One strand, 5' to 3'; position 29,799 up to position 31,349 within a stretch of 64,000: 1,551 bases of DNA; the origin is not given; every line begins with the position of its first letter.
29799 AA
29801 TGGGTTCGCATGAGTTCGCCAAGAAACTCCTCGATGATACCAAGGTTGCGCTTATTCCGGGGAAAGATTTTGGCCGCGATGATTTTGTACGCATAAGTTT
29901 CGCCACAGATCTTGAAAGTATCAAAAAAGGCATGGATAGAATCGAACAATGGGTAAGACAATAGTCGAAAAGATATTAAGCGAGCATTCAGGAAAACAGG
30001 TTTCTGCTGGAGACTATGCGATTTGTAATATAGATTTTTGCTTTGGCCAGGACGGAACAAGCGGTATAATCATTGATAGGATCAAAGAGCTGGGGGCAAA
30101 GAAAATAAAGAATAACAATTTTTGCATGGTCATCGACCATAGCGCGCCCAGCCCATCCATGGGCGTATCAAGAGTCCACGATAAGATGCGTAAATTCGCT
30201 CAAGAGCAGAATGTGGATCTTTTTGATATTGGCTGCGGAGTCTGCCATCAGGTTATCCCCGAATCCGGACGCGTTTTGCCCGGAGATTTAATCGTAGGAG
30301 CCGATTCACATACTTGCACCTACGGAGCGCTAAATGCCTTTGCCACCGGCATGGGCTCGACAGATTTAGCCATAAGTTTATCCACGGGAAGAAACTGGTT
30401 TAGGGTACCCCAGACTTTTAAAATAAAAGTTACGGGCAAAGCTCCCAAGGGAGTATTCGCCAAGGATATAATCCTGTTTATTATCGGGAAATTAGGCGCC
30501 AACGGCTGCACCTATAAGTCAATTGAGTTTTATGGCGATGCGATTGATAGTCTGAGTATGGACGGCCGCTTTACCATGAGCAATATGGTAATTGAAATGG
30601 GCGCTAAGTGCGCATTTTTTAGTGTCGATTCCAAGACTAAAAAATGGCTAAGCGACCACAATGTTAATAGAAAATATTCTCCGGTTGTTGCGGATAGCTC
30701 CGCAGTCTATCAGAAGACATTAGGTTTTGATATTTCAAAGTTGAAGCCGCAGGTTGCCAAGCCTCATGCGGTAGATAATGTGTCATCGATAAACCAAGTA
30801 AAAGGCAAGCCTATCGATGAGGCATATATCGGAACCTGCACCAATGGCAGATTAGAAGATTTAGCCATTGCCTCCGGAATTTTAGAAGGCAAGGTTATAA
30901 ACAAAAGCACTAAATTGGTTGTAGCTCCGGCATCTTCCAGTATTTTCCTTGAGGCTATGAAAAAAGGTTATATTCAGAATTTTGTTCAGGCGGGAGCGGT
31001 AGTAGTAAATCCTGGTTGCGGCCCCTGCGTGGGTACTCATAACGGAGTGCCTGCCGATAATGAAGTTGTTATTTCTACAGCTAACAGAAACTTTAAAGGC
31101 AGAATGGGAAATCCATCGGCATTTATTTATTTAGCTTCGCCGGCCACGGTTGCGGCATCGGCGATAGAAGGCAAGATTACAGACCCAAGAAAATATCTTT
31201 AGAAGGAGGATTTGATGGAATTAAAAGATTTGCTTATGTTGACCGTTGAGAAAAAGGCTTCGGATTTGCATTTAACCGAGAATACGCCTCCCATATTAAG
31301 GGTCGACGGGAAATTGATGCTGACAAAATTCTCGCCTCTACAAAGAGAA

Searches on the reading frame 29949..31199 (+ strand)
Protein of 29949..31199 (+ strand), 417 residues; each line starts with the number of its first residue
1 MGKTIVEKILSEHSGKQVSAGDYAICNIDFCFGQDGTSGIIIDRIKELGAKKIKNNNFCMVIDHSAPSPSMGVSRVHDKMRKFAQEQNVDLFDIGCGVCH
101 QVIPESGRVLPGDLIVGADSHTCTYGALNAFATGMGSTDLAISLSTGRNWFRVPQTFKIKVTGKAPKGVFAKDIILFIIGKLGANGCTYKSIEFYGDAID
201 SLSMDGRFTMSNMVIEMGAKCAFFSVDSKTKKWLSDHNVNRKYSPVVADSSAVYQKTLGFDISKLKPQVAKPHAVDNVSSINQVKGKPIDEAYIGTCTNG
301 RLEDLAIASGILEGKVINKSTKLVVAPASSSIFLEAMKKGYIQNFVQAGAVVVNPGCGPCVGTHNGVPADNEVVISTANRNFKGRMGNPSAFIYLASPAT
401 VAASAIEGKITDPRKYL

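Call 77: search_protein_families(library=pfam, proteins=[window:29949-31199:+], max_evalue=1e-10)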
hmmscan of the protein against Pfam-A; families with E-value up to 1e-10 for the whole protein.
window:29949-31199:+ (417 aa): 1 family
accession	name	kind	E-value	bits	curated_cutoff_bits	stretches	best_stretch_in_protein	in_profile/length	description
PF00330.25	Aconitase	-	1.9e-99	334.2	28.7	2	7-284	1-306/463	Aconitase family (aconitate hydratase)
